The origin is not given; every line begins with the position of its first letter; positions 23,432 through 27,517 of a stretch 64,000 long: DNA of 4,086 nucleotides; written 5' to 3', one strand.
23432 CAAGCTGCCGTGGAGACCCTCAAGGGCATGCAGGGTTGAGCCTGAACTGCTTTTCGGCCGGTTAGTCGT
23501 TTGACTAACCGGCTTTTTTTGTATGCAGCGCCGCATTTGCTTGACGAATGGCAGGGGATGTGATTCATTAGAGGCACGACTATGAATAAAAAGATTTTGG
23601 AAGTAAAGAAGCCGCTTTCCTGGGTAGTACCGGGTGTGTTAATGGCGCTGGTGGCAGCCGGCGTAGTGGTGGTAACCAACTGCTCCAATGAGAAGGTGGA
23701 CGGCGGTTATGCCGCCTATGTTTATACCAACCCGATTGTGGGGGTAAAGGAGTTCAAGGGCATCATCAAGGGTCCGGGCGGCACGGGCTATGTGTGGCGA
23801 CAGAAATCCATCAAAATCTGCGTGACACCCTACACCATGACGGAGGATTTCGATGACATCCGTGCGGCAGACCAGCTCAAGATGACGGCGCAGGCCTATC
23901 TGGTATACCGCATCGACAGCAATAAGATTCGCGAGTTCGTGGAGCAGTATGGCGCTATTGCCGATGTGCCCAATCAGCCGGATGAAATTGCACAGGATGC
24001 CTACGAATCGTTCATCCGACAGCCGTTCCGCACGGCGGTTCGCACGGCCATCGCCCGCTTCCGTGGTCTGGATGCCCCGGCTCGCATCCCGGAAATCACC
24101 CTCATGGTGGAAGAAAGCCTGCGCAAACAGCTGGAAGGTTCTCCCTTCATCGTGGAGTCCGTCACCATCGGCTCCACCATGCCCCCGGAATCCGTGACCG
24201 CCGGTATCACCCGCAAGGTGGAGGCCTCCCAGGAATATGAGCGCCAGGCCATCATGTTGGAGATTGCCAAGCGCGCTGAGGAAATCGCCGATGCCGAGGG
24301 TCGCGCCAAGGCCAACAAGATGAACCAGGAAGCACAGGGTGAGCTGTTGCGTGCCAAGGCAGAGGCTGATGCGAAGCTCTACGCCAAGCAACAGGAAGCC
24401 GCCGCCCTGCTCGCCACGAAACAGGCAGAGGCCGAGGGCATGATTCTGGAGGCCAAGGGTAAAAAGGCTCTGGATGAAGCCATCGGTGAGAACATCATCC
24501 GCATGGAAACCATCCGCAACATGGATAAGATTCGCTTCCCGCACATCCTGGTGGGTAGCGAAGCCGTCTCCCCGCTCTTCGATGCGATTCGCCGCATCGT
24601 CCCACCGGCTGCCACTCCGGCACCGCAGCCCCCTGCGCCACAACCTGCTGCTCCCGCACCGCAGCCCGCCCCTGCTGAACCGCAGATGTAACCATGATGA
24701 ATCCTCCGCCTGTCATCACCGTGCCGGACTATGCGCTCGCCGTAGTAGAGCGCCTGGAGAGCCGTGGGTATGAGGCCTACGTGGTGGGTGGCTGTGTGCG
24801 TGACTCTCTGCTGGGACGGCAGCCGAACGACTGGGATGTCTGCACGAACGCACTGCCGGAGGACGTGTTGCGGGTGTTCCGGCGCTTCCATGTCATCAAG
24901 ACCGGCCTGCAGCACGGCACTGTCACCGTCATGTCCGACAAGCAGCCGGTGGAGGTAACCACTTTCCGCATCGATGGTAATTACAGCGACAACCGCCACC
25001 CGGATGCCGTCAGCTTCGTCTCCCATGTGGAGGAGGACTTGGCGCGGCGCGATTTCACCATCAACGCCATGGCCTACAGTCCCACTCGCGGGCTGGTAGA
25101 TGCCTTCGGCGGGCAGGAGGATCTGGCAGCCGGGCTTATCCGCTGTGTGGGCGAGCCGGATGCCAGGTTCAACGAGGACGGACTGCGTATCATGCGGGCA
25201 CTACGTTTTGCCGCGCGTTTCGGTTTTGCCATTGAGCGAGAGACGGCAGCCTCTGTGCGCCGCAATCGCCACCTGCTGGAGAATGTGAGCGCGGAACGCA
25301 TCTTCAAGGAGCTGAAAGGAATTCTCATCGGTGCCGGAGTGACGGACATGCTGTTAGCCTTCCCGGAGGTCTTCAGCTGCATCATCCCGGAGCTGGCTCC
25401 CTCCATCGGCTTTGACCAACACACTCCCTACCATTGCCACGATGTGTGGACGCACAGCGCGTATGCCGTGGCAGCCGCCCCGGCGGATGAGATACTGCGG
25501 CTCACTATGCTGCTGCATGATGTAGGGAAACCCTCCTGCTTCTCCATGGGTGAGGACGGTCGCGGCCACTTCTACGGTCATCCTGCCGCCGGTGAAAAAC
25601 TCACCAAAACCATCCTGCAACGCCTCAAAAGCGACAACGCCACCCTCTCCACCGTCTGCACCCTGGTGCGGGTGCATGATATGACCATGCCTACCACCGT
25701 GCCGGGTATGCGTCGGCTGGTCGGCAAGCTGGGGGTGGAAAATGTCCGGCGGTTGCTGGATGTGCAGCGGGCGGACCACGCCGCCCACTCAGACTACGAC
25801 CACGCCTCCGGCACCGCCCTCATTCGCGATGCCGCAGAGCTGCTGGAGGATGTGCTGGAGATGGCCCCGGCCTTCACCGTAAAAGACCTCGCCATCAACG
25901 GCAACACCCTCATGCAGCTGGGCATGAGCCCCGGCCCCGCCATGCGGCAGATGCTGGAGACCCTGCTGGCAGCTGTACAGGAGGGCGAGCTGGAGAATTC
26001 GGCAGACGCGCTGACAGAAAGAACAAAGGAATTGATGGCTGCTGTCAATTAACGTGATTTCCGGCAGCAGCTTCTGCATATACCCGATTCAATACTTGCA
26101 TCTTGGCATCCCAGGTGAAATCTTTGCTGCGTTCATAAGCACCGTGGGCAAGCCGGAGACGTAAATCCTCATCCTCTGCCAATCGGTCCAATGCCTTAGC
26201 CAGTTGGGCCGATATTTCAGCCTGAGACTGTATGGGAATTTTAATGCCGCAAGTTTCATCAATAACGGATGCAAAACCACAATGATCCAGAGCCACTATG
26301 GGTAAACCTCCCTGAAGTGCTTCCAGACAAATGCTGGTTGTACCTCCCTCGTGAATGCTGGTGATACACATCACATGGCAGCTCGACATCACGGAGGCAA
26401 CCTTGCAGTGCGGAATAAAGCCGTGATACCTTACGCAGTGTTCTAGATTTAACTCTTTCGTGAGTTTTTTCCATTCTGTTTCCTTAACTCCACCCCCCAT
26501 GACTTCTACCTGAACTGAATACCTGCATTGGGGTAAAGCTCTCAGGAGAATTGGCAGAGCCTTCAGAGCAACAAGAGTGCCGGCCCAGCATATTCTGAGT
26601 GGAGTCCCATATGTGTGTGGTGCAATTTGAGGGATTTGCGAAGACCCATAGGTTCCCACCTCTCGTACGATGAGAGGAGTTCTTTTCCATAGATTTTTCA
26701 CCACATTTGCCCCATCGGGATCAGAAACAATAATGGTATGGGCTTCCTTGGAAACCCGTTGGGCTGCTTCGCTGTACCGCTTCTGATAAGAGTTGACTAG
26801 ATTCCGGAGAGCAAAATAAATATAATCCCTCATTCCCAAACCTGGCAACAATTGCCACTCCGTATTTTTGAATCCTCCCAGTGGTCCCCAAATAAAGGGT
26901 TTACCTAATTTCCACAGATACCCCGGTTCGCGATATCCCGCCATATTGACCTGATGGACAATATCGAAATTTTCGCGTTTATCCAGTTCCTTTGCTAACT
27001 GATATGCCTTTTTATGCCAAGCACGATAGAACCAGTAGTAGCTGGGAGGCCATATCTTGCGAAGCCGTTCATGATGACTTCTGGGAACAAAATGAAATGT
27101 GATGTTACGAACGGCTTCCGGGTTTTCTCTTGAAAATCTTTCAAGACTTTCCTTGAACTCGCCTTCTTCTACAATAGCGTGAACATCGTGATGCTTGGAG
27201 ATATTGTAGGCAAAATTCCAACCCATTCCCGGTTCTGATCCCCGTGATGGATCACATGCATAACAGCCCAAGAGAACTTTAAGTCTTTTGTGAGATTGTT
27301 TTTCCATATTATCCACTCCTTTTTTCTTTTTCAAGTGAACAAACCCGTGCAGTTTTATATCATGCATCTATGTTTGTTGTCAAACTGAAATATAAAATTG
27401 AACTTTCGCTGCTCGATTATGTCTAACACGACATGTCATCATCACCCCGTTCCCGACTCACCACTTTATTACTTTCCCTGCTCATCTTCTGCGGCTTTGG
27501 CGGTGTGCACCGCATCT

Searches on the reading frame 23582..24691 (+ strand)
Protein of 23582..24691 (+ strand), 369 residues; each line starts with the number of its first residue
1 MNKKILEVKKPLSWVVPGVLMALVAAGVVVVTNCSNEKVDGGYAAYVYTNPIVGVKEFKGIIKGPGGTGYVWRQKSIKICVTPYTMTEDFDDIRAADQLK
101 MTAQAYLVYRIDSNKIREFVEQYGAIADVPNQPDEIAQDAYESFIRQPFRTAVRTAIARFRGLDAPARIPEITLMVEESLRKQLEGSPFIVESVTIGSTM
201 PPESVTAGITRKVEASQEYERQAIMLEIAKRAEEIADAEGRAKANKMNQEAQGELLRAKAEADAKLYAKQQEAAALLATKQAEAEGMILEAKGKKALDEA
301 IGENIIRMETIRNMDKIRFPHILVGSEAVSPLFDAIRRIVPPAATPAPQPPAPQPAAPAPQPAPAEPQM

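Call 100: search_protein_families(library=pfam, proteins=[window:23582-24691:+], max_evalue=0.0001)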
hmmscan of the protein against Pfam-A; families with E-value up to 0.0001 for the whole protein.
window:23582-24691:+ (369 aa): 1 family
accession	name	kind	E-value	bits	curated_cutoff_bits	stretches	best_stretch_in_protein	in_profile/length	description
PF01145.31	Band_7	-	1.1e-15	58.5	23.6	1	40-226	4-166/176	SPFH domain / Band 7 family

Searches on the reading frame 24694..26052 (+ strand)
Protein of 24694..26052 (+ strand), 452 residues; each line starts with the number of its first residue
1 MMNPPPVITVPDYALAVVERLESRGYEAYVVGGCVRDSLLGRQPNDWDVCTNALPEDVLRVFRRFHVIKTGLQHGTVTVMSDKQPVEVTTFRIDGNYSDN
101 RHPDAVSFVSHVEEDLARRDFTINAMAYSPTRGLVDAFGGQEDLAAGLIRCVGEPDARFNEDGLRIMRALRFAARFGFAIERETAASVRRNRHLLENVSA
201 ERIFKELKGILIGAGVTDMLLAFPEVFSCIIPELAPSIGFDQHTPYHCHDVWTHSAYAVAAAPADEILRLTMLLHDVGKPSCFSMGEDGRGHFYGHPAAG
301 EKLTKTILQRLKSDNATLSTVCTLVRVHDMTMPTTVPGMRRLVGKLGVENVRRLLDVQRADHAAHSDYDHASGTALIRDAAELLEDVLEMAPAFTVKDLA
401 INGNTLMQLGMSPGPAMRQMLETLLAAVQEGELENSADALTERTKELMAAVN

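Call 100: search_protein_families(library=pfam, proteins=[window:24694-26052:+], max_evalue=0.0001)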
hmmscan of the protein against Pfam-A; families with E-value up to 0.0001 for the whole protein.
window:24694-26052:+ (452 aa): 4 families
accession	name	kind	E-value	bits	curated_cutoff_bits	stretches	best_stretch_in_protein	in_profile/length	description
PF01743.26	PolyA_pol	-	5.2e-39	133.9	23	1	28-150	1-126/126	Poly A polymerase head domain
PF13735.12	tRNA_NucTran2_2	-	3.3e-10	40.6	27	1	304-442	24-147/149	tRNA nucleotidyltransferase domain 2 putative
PF12627.12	PolyA_pol_RNAbd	-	2.7e-09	37.1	22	1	177-213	1-37/64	Probable RNA and SrmB- binding site of polymerase A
PF01966.28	HD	-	4.4e-06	27.4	22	1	247-362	4-112/116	HD domain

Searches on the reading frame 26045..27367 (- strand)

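Call 100: search_protein_families(library=pfam, proteins=[window:26045-27367:-], max_evalue=0.0001)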
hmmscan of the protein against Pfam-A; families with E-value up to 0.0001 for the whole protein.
window:26045-27367:- (440 aa): 3 families
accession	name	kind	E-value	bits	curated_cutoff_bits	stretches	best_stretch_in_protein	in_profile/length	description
PF00534.26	Glycos_transf_1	-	4.3e-19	69.1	26.4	1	255-412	14-171/172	Glycosyl transferases group 1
PF13692.12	Glyco_trans_1_4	-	2.3e-17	64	27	1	258-394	3-141/142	Glycosyl transferases group 1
PF13524.12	Glyco_trans_1_2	-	5e-05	23.7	25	0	274-425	5-141/144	Glycosyl transferase-like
